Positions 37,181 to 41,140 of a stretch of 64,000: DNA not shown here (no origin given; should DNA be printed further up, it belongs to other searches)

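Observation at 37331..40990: Cytoplasmic giant protein of roughly 1220 aa fusing an S41 peptidase to an S8 subtilase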

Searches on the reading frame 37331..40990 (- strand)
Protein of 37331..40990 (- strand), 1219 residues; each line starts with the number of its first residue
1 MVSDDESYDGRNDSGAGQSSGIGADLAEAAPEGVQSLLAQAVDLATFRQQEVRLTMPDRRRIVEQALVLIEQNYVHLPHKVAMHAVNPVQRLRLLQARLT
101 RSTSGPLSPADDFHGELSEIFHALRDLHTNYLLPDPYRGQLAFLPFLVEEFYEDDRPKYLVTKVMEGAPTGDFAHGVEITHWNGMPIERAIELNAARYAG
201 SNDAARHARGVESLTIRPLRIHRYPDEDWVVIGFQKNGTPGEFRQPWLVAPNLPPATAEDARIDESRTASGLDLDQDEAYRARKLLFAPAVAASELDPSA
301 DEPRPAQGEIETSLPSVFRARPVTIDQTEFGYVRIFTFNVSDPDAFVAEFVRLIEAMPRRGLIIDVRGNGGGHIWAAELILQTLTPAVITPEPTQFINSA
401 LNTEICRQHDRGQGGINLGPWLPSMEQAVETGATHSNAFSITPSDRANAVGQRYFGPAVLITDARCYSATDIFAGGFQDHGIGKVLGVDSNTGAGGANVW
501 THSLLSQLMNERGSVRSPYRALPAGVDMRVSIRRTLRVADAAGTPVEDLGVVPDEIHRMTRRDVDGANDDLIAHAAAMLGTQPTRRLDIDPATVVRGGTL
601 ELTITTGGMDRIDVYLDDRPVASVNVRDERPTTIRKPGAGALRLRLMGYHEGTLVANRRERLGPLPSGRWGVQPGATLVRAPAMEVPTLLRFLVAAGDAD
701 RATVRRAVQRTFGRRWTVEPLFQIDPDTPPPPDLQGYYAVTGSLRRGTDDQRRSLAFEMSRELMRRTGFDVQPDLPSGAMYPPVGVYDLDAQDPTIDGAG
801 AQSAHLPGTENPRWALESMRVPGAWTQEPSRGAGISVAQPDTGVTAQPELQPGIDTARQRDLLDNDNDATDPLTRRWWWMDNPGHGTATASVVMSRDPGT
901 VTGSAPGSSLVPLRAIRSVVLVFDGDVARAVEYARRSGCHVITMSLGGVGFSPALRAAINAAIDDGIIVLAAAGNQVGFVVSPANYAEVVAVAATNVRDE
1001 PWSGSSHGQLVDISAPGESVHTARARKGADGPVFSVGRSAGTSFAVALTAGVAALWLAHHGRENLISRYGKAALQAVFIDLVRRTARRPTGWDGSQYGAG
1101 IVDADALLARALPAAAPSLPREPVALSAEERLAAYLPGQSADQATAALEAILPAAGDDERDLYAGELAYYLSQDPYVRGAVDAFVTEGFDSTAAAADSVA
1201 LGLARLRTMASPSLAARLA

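Call 5: search_protein_families(library=pfam, proteins=[window:37331-40990:-], max_evalue=1)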
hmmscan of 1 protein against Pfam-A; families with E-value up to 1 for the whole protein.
window:37331-40990:- (1219 aa): 3 families
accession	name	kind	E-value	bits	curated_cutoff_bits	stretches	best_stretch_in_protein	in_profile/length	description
PF00082.27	Peptidase_S8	-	2.3e-28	99.8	21.8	1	832-1077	1-268/288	Subtilase family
PF03572.23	Peptidase_S41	-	9.8e-18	64.7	24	1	330-497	2-127/165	Peptidase family S41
PF06832.18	BiPBP_C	-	0.014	15.7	26.8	1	584-647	20-79/90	Penicillin-Binding Protein C-terminus Family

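Call 6: search_protein_families(library=ncbifam, proteins=[window:37331-40990:-], max_evalue=1)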
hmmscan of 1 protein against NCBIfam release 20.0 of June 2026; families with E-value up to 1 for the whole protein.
window:37331-40990:- (1219 aa): 12 families
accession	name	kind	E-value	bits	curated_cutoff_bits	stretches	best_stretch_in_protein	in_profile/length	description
TIGR03921.1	T7SS_mycosin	equivalog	2.8e-34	118.8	278.75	1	824-1143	6-319/353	type VII secretion-associated serine protease mycosin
NF049966.1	QH_SP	equivalog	8.6e-15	54.7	165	1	883-1064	40-199/219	subtilisin-like serine protease QhpE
NF033424.1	chlamy_CPAF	equivalog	2.1e-13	49.7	250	3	109-218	76-182/564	protease-like activity factor CPAF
TIGR03895.1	protease_PatA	subfamily_domain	2.4e-12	46.4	421.05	1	885-1061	1-181/606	PatA/PatG family cyanobactin maturation protease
NF033595.1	denti_PrtP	equivalog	4.2e-11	42.2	300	1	942-1068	342-468/606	dentilisin complex serine proteinase subunit PrtP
TIGR00225.1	prc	subfamily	2.7e-07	30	218.6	1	325-382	148-204/335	C-terminal processing peptidase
NF045591.1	Cterm_S41_CtpZ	exception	3.5e-05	22.7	525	1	319-375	203-258/403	carboxyl-terminal processing protease CtpZ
NF045588.1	Cterm_S41_CtpA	exception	0.0056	15.6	625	1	321-376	207-261/401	carboxyl-terminal processing protease CtpA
NF008388.1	PRK11186.1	exception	0.014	13.8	825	0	451-490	435-474/663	carboxy terminal-processing peptidase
NF051464.1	tail_spec_CT441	exception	0.03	13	700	1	452-498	439-485/645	tail-specific protease Tsp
NF045590.1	Cterm_S41_CtpC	exception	0.051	12.3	665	1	324-378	212-265/418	carboxyl-terminal processing protease CtpC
NF040553.1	SGO_0316_fam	subfamily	0.26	8.8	1400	1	927-976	410-464/1486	SGO_0316/SGO_0317 family LPXTG-anchored serine peptidase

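Call 7: search_protein_families(library=padloc, proteins=[window:37331-40990:-], max_evalue=1)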
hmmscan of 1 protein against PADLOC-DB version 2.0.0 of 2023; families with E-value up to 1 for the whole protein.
window:37331-40990:- (1219 aa): 0 families
